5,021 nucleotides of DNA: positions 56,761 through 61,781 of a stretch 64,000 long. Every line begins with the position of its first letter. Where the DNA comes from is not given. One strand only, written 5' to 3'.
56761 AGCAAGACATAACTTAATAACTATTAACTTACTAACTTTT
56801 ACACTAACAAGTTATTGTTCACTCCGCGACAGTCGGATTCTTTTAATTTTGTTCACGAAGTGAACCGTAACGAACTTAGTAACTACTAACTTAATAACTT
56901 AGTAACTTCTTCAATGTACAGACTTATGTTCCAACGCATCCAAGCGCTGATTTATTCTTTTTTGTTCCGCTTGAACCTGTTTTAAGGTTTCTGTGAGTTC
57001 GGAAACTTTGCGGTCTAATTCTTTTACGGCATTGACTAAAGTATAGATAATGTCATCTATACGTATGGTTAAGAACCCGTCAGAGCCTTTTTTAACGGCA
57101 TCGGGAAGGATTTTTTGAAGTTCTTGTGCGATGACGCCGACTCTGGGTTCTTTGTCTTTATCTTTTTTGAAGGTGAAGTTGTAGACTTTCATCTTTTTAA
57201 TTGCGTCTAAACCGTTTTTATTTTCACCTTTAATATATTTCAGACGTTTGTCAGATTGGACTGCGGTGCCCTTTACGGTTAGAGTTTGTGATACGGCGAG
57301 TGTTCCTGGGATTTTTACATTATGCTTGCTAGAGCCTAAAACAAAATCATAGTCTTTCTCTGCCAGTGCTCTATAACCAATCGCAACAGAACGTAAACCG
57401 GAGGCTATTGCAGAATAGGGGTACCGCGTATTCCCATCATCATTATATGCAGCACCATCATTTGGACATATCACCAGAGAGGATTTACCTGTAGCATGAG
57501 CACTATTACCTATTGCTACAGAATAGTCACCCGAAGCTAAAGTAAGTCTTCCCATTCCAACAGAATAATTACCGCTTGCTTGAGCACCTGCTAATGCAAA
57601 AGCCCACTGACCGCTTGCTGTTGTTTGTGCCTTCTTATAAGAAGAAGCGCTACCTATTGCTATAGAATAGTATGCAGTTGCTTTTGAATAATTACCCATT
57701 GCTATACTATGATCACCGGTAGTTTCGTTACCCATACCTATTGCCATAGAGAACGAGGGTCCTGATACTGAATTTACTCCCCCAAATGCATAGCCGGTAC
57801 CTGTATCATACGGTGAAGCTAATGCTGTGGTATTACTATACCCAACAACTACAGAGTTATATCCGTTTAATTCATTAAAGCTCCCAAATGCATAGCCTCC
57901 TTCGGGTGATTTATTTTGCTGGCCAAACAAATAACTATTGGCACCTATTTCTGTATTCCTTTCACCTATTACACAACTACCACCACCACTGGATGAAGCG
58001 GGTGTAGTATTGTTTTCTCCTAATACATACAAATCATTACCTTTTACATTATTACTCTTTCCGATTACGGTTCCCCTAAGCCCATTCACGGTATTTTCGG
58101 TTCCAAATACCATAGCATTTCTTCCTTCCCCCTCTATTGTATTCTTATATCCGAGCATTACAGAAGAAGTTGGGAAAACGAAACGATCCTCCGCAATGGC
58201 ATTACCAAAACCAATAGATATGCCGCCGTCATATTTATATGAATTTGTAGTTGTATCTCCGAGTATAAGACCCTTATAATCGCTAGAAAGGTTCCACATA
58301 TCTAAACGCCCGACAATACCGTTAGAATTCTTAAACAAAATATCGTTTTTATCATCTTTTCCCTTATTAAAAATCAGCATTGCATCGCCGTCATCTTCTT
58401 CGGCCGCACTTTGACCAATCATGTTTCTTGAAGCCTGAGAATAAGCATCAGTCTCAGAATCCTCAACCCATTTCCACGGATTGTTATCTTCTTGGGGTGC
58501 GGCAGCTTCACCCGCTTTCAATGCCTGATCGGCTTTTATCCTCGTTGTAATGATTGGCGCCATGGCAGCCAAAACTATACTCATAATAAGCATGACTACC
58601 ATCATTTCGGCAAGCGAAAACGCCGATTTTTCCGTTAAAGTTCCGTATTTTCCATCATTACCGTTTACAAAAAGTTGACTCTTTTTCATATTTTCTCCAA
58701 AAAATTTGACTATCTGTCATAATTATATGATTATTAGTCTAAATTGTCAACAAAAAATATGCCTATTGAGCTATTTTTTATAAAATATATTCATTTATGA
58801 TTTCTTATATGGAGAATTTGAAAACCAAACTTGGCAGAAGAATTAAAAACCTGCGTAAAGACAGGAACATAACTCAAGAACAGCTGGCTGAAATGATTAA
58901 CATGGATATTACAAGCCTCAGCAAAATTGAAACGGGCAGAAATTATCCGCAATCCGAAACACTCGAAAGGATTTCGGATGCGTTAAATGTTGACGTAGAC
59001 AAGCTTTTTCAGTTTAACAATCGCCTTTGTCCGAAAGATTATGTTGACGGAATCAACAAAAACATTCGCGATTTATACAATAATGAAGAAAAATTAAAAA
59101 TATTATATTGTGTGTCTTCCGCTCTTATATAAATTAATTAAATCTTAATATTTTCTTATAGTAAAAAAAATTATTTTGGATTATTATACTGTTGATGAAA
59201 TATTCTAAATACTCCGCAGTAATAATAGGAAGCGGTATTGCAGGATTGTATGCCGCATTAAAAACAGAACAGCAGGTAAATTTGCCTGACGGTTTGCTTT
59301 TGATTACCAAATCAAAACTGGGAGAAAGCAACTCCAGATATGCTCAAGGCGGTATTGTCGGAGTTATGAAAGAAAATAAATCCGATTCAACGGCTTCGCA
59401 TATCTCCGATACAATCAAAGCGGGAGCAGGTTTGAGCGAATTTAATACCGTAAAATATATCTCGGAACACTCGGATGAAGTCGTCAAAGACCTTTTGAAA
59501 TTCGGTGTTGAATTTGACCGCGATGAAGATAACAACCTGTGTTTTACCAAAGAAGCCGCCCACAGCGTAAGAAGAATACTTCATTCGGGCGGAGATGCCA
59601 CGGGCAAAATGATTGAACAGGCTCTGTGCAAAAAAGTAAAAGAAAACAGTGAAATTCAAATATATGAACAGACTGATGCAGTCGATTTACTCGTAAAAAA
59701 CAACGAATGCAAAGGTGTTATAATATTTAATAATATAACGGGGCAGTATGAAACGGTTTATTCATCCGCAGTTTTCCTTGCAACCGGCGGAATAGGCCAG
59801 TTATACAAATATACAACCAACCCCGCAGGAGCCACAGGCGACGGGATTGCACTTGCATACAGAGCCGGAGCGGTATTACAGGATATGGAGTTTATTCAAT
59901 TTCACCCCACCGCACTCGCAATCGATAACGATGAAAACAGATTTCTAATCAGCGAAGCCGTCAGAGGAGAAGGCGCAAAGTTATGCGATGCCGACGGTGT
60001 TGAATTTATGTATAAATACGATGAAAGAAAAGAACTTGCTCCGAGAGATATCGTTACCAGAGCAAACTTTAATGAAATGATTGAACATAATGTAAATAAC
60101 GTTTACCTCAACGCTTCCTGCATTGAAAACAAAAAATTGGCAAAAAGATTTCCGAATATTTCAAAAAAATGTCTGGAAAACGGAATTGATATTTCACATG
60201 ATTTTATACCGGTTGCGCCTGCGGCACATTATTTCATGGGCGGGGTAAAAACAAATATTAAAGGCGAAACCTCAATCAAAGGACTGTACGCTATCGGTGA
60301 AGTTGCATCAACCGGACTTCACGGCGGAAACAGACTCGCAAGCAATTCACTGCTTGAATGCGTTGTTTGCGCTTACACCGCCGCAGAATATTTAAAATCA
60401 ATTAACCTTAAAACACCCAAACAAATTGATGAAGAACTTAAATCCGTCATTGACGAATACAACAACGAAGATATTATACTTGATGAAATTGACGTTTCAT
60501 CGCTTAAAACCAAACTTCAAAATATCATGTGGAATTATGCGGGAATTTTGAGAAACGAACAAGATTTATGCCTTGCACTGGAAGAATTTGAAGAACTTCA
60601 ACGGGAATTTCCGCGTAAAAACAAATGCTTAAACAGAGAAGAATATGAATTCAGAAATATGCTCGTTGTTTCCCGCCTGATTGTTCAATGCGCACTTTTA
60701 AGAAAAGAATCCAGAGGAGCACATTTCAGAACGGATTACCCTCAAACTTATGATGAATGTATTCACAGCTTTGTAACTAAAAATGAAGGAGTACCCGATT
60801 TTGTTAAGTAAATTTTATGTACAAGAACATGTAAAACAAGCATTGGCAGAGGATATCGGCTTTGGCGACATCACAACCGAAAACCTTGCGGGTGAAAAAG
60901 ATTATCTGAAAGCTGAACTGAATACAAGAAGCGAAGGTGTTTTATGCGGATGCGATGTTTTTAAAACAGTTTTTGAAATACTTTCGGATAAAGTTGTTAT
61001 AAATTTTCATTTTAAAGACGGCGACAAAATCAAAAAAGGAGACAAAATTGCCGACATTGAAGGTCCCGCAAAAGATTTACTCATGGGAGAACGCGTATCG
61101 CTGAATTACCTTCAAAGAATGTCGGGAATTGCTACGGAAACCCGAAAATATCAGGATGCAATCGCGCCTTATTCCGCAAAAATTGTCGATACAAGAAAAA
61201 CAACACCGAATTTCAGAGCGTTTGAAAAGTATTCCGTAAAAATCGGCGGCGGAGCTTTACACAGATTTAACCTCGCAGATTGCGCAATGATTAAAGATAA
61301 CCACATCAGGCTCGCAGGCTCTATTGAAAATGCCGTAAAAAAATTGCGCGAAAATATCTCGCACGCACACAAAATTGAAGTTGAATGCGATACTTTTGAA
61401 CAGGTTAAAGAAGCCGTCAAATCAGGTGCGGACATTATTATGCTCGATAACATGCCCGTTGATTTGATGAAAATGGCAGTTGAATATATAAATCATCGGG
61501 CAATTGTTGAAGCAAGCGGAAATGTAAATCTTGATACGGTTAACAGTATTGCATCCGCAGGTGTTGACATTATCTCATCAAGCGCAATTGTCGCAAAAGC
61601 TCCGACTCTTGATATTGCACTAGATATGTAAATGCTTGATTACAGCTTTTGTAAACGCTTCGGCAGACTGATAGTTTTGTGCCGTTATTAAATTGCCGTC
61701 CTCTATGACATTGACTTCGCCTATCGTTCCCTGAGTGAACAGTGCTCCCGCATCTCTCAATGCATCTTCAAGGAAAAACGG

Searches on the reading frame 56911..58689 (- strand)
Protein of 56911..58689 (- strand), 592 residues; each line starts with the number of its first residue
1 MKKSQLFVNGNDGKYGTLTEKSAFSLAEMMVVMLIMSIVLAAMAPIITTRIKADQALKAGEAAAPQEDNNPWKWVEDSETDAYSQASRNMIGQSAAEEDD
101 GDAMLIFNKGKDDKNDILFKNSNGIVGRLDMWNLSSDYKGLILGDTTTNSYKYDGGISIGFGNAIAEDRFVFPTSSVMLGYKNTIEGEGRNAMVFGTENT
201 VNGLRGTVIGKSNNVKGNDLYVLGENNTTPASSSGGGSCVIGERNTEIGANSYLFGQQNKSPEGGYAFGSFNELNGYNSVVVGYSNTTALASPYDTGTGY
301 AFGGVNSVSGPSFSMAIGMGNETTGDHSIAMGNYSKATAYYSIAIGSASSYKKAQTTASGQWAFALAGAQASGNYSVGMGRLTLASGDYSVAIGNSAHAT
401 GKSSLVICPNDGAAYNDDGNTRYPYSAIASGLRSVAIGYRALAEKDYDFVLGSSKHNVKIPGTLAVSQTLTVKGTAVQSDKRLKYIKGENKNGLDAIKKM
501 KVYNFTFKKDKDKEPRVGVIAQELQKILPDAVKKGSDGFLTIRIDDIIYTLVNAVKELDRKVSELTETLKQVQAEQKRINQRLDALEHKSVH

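Call 47: search_protein_families(library=pfam, proteins=[window:56911-58689:-], max_evalue=0.001)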
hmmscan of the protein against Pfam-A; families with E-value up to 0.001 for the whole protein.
window:56911-58689:- (592 aa): 4 families
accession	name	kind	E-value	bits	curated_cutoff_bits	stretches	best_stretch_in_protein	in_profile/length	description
PF05658.19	YadA_head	-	2.6e-16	60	25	2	324-348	2-26/27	YadA head domain repeat (2 copies)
PF13884.11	Peptidase_S74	-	1.2e-14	54.8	22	1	479-533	1-58/58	Chaperone of endosialidase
PF07963.17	N_methyl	-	7.1e-05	22.7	21.2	1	22-43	5-26/27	Prokaryotic N-terminal methylation motif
PF21300.2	LbR_Ice_bind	-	0.00089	19.7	30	1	176-256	22-97/97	Grass antifreeze beta roll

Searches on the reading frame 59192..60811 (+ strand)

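Call 64: search_protein_families(library=pfam, proteins=[window:59192-60811:+], max_evalue=0.0001)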
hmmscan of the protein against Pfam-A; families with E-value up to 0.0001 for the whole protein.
window:59192-60811:+ (539 aa): 4 families
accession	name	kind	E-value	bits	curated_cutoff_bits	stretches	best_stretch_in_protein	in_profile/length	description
PF00890.30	FAD_binding_2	-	2.6e-88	297.4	20.4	1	9-387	2-414/414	FAD binding domain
PF02910.25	Succ_DH_flav_C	-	7.2e-19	68.4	20.8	1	440-522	2-92/130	Fumarate reductase flavoprotein C-term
PF03486.20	HI0933_like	-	7.4e-07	29.3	50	1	8-382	2-231/244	HI0933-like protein Rossmann domain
PF07992.20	Pyr_redox_2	-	3.7e-06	27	26.1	0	350-378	255-279/291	Pyridine nucleotide-disulphide oxidoreductase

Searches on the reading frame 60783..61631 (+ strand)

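Call 64: search_protein_families(library=pfam, proteins=[window:60783-61631:+], max_evalue=0.0001)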
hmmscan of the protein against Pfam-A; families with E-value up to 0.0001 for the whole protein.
window:60783-61631:+ (282 aa): 2 families
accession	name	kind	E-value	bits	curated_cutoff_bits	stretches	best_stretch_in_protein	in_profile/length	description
PF01729.25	QRPTase_C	-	9.3e-63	211.4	23.1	1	116-281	1-169/169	Quinolinate phosphoribosyl transferase, C-terminal domain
PF02749.22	QRPTase_N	-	1.1e-21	77.3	27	1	29-114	1-82/82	Quinolinate phosphoribosyl transferase, N-terminal domain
